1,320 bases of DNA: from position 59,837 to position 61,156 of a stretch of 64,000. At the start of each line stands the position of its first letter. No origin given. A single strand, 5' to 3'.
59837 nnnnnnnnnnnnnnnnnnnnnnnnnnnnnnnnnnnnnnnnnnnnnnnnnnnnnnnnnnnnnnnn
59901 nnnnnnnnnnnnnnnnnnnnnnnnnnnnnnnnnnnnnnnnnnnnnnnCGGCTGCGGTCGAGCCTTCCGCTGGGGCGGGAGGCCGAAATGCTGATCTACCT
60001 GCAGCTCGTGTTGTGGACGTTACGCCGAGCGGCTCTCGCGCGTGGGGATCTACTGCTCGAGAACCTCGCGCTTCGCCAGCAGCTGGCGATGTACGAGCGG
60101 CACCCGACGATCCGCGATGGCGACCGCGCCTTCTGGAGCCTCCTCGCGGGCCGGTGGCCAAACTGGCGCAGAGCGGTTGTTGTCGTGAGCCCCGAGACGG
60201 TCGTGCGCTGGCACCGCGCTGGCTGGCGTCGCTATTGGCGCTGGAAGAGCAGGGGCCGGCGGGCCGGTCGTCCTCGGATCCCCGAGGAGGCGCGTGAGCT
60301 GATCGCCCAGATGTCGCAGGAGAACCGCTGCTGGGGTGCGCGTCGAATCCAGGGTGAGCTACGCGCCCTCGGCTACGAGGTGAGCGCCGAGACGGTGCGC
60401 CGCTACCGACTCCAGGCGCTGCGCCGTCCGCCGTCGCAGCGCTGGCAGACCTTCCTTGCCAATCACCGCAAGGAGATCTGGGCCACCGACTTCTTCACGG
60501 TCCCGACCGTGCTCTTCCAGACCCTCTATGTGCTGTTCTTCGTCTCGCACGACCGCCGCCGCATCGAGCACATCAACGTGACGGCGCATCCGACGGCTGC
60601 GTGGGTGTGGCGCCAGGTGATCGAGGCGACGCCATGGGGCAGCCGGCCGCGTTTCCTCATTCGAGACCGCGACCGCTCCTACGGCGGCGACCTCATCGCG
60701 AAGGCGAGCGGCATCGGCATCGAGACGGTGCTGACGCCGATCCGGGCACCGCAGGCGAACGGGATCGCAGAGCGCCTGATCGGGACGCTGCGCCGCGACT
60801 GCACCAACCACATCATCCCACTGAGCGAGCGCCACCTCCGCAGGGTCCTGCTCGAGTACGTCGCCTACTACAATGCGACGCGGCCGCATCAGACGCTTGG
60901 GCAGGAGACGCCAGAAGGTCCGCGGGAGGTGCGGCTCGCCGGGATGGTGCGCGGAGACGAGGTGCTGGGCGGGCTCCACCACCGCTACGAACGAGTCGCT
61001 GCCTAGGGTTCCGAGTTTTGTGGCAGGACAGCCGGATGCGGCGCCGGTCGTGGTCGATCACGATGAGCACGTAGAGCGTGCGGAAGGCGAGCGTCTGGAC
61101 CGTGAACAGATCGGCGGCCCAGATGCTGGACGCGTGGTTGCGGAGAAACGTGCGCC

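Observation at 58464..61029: Decayed CBASS type II-like module: XRE regulator, CD-NTase C-domain fragment, E2-like gene, then IS-C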

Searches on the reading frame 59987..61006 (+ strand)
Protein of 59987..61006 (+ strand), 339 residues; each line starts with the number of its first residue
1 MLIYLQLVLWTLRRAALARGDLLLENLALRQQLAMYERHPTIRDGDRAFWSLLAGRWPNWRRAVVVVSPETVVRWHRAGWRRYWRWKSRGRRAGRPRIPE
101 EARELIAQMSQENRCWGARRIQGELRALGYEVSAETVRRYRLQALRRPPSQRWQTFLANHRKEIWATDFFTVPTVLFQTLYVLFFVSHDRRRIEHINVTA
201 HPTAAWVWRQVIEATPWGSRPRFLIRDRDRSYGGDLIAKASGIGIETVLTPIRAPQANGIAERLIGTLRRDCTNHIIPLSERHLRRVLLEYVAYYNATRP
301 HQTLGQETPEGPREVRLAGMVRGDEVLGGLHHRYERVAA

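Call 3: search_protein_families(library=pfam, proteins=[window:59987-61006:+], max_evalue=1)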
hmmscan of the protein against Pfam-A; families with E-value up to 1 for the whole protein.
window:59987-61006:+ (339 aa): 6 families
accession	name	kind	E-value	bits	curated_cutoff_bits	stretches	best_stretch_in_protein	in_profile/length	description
PF13683.12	rve_3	-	4.7e-15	55.5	26.5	1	244-309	2-67/67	Integrase core domain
PF13565.12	HTH_32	-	2.3e-07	31.7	33.7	1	83-140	14-72/73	Homeodomain-like domain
PF13276.12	HTH_21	-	2e-05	25.2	28.1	1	100-140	4-46/60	HTH-like domain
PF13333.12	rve_2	-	9.1e-05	23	22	1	266-314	5-53/56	Integrase core domain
PF08461.16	HTH_12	-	0.00069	20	21.4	1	108-146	6-43/66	Ribonuclease R winged-helix domain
PF01498.24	HTH_Tnp_Tc3_2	-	0.011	16.4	31.5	1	106-140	4-38/72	Transposase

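Call 58: search_protein_families(library=ncbifam, proteins=[window:59987-61006:+], max_evalue=0.001)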
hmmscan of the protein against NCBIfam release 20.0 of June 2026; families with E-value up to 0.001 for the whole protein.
window:59987-61006:+ (339 aa): 4 families
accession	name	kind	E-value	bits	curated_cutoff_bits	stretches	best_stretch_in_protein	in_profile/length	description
NF033577.2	transpos_IS481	equivalog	4e-26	92.2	224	1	67-309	25-280/284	IS481 family transposase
NF033516.0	transpos_IS3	equivalog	2.3e-25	89.6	160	1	82-310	116-366/369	IS3 family transposase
NF033546.1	transpos_IS21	equivalog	1.2e-06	28.3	160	0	240-306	209-276/294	IS21 family transposase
NF006918.0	PRK09409.1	subfamily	1.1e-05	25.2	597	1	240-310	212-282/301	IS2 transposase TnpB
